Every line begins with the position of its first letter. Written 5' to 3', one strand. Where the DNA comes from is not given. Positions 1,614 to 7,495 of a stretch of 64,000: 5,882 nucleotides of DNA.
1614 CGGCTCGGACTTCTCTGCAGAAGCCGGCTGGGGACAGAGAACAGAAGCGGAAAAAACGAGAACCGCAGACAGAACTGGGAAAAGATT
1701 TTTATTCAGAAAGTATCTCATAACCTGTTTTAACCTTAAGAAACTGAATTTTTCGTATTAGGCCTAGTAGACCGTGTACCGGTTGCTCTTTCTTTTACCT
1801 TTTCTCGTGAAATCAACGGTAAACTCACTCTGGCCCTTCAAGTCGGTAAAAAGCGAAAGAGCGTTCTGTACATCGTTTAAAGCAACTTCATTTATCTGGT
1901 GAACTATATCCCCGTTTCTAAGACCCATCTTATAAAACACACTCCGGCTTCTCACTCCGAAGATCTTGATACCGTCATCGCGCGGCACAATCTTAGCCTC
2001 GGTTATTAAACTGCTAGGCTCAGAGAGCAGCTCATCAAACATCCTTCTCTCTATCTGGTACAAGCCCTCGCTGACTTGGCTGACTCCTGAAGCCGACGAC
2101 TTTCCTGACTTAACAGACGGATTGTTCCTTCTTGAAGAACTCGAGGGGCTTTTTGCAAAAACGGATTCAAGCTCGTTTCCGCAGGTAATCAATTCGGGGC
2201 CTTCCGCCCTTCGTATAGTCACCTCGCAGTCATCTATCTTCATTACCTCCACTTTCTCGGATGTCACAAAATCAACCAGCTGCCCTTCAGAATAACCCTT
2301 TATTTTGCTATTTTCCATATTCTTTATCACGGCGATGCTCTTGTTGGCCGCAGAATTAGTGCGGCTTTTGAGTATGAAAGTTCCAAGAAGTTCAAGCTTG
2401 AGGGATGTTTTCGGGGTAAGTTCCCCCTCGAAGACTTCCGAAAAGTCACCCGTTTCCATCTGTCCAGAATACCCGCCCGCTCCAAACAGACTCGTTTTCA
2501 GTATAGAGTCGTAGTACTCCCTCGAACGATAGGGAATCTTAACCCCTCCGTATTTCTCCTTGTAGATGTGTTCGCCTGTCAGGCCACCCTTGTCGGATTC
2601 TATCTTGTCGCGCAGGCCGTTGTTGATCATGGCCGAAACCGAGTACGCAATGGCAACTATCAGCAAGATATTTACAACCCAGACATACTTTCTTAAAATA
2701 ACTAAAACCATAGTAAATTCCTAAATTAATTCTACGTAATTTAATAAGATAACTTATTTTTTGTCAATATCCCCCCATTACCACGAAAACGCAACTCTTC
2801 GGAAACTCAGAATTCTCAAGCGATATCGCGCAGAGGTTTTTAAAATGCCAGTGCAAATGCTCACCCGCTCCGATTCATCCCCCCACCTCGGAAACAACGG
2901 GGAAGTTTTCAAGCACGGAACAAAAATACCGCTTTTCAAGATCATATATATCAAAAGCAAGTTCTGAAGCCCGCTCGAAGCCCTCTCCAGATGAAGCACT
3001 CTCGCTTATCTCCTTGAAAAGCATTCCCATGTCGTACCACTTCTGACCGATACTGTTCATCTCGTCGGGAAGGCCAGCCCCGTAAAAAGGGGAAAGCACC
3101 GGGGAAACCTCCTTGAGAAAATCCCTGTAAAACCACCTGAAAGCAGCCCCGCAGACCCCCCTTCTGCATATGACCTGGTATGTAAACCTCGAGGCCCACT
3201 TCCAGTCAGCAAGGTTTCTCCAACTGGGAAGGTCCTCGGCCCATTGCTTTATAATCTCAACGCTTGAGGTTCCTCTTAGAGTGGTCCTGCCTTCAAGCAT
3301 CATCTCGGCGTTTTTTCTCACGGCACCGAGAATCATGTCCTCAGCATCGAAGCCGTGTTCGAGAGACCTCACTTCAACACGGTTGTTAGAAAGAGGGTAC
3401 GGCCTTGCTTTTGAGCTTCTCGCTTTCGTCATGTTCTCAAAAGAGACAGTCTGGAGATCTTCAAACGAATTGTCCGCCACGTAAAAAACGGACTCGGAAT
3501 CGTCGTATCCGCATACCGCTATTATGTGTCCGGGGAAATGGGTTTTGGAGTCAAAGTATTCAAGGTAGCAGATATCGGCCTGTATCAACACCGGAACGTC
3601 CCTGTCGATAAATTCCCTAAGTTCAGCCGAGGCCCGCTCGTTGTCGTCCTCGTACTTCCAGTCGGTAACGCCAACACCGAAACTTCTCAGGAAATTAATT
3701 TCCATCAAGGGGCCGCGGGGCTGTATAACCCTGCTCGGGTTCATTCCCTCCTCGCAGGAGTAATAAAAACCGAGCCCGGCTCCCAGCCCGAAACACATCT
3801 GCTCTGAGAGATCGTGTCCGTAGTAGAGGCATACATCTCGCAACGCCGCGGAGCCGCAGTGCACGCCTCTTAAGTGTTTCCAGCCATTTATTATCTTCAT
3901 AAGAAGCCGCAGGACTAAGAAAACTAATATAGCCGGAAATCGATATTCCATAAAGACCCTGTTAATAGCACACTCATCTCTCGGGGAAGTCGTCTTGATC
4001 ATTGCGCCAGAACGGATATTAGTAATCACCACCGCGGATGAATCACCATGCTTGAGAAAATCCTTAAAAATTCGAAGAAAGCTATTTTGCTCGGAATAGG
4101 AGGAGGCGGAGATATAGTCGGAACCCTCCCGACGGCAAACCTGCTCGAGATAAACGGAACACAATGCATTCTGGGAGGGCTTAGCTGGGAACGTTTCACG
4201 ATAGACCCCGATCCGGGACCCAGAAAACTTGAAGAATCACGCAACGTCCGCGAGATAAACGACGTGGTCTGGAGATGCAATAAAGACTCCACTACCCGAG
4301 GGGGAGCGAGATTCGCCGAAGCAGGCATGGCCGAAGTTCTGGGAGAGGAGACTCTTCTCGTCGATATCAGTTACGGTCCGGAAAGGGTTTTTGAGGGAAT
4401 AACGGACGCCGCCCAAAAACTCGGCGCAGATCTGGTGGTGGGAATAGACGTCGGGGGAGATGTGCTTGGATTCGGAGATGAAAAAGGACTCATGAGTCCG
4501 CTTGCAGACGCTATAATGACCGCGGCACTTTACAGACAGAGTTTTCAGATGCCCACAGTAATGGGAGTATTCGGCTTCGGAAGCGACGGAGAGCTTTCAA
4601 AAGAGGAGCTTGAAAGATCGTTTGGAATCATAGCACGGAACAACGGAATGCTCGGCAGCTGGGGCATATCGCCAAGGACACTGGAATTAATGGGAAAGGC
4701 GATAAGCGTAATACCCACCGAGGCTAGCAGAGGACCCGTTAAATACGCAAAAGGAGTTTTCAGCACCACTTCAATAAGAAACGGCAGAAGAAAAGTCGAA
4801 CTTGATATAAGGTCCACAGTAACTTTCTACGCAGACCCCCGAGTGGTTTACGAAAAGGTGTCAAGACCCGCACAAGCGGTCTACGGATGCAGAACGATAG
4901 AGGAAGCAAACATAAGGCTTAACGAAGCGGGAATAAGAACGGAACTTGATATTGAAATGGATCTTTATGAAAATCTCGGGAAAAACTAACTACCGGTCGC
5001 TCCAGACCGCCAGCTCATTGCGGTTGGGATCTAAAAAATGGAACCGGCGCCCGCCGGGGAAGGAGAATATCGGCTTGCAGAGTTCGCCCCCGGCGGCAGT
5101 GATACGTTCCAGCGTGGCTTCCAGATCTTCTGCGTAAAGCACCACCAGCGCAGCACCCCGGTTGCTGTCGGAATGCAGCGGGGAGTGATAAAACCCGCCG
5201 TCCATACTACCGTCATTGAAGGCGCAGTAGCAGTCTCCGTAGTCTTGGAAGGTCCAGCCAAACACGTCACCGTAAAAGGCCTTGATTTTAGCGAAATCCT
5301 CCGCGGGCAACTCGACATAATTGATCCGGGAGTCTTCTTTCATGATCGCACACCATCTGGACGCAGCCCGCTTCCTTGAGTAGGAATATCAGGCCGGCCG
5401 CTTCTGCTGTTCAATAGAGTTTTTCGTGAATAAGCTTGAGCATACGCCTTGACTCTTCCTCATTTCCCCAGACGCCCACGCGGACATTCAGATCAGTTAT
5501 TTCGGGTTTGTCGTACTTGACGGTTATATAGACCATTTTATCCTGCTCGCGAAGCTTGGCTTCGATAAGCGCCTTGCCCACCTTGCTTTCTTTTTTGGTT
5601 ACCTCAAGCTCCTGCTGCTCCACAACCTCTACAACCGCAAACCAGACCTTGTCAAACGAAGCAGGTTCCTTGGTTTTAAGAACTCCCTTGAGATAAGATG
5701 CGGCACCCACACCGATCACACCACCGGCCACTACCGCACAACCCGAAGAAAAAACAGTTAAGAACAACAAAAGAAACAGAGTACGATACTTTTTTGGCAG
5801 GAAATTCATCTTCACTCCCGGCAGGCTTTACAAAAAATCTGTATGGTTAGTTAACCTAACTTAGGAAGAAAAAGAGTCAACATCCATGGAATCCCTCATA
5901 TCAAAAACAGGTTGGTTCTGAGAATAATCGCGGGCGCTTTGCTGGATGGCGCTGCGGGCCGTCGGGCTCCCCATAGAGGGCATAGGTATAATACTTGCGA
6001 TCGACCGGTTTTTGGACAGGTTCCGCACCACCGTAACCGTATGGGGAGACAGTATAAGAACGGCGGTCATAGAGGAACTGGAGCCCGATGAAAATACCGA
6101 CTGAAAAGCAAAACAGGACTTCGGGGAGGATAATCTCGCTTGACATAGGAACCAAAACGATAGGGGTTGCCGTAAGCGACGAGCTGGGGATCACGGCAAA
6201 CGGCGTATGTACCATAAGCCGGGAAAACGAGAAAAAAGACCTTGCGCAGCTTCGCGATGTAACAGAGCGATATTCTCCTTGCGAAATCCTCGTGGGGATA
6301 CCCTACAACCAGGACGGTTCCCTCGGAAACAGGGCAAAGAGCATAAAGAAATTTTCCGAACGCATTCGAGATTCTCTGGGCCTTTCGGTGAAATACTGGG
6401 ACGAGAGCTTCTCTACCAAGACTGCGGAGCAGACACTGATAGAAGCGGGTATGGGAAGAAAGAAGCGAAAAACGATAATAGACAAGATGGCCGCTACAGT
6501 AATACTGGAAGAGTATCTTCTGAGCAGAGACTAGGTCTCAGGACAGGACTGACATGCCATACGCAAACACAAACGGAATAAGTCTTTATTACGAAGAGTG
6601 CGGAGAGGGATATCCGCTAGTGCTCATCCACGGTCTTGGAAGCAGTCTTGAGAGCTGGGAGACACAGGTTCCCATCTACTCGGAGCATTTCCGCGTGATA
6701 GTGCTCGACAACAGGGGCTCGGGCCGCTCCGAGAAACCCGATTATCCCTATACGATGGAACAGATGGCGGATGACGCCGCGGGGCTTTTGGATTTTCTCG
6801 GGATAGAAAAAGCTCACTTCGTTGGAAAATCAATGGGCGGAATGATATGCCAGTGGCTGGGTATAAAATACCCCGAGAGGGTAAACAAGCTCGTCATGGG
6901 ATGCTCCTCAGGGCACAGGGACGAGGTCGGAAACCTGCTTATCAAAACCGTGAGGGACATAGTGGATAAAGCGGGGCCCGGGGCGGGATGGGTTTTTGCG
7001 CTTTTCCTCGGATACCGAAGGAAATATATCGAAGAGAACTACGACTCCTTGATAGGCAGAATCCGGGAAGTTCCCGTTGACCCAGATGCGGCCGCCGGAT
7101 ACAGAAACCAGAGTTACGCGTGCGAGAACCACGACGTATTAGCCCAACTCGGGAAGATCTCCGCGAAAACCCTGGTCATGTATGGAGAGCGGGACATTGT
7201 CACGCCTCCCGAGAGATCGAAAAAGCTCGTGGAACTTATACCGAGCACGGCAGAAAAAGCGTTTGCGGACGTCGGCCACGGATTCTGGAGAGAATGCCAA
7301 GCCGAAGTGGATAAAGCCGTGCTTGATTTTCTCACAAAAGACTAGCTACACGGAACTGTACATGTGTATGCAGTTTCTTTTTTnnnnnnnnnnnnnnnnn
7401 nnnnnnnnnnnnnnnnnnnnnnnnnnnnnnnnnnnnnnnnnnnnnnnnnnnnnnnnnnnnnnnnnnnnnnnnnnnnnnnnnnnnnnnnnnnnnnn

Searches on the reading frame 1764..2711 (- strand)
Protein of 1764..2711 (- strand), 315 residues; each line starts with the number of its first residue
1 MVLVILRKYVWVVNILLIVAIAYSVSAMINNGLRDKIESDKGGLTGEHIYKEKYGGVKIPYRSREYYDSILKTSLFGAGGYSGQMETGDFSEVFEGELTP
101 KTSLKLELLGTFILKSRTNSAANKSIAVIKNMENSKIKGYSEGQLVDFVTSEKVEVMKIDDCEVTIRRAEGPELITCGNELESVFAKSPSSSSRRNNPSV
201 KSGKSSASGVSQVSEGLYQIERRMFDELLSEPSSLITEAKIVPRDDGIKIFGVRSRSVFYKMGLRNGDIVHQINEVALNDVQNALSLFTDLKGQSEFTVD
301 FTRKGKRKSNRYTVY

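Call 34: search_protein_families(library=ncbifam, proteins=[window:1764-2711:-], max_evalue=0.00001)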
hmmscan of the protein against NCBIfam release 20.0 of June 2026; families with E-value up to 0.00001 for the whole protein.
window:1764-2711:- (315 aa): 3 families
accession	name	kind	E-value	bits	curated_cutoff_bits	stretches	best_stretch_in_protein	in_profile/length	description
NF041515.1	GspC_delta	equivalog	3e-43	148.7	150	1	7-314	1-310/311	type II secretion system protein GspC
TIGR01713.1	typeII_sec_gspC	equivalog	8.4e-11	41.9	101.6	1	100-308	77-253/259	type II secretion system protein GspC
NF041616.1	T2SS_C_SYNERG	exception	4.1e-10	39.4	200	1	186-314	161-295/296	type II secretion system protein GspC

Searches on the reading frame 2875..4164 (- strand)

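Call 34: search_protein_families(library=ncbifam, proteins=[window:2875-4164:-], max_evalue=0.00001)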
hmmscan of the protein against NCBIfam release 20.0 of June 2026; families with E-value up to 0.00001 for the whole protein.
window:2875-4164:- (429 aa): 1 family
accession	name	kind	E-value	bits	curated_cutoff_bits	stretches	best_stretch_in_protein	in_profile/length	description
NF053550.1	DarH_acyl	equivalog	3.7e-29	101.9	300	1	95-415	2-322/325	BtrH-related acyltransferase DarH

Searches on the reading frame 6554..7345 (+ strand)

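Call 34: search_protein_families(library=ncbifam, proteins=[window:6554-7345:+], max_evalue=0.00001)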
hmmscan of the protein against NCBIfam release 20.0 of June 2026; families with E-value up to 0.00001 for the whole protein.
window:6554-7345:+ (263 aa): 37 families (the best 25 are shown)
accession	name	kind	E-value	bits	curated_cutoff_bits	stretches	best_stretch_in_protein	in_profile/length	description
TIGR02427.1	protocat_pcaD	equivalog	3e-43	148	255.85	1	15-261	6-251/251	3-oxoadipate enol-lactonase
NF051488.1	bifunc_PcaDC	exception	1.6e-39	136.1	390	1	20-262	13-252/375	bifunctional 3-oxoadipate enol-lactonase/4-carboxymuconolactone decarboxylase PcaDC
NF051487.1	bifunc_PcaCD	exception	4.4e-36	124.9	430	1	19-261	172-412/413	bifunctional 4-carboxymuconolactone decarboxylase/3-oxoadipate enol-lactonase PcaCD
TIGR03611.1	RutD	equivalog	6.2e-29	101.1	238.5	1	18-262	12-257/258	pyrimidine utilization protein D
NF052610.1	macro_16_ester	equivalog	2.6e-25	89.3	420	1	5-127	7-136/281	alpha/beta fold macrolide esterase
NF011457.0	PRK14875.1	equivalog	5.1e-24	84.9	307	1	9-126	120-239/372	acetoin dehydrogenase dihydrolipoyllysine-residue acetyltransferase subunit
TIGR03343.1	biphenyl_bphD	equivalog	1.9e-23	83.1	462.15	1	9-261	20-281/282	2-hydroxy-6-oxo-6-phenylhexa-2,4-dienoate hydrolase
NF050089.1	i_nPHAscl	equivalog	1.1e-22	80.5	300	1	7-122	5-121/288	intracellular short-chain-length polyhydroxyalkanoate depolymerase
NF045632.1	hydroxlase_HsaD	equivalog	1.3e-22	80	400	1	6-120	19-139/290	4,5:9,10-diseco-3-hydroxy-5,9,17-trioxoandrosta-1(10),2-diene-4-oate hydrolase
NF053683.1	esterase_mleBRB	exception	5.4e-21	75.4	585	1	22-121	26-130/280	BRB family alpha/beta fold macrolide esterase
NF053693.1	esterase_mleCBF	exception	6.5e-20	71.6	564.5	1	22-127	26-136/279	CBF family alpha/beta fold macrolide esterase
NF041759.1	mac_hydro_EstT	equivalog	4.1e-19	68.8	450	1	5-117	6-125/278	macrolide hydrolase EstT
TIGR01250.1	pro_imino_pep_2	subfamily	5e-18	65.7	167.65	1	6-116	9-127/288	proline iminopeptidase-family hydrolase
TIGR03695.1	menH_SHCHC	equivalog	2.6e-17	63.1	208.55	1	21-119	4-106/252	2-succinyl-6-hydroxy-2,4-cyclohexadiene-1-carboxylate synthase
TIGR01738.1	bioH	equivalog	2.9e-17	63.1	206.95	1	20-119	5-99/245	pimeloyl-ACP methyl ester esterase BioH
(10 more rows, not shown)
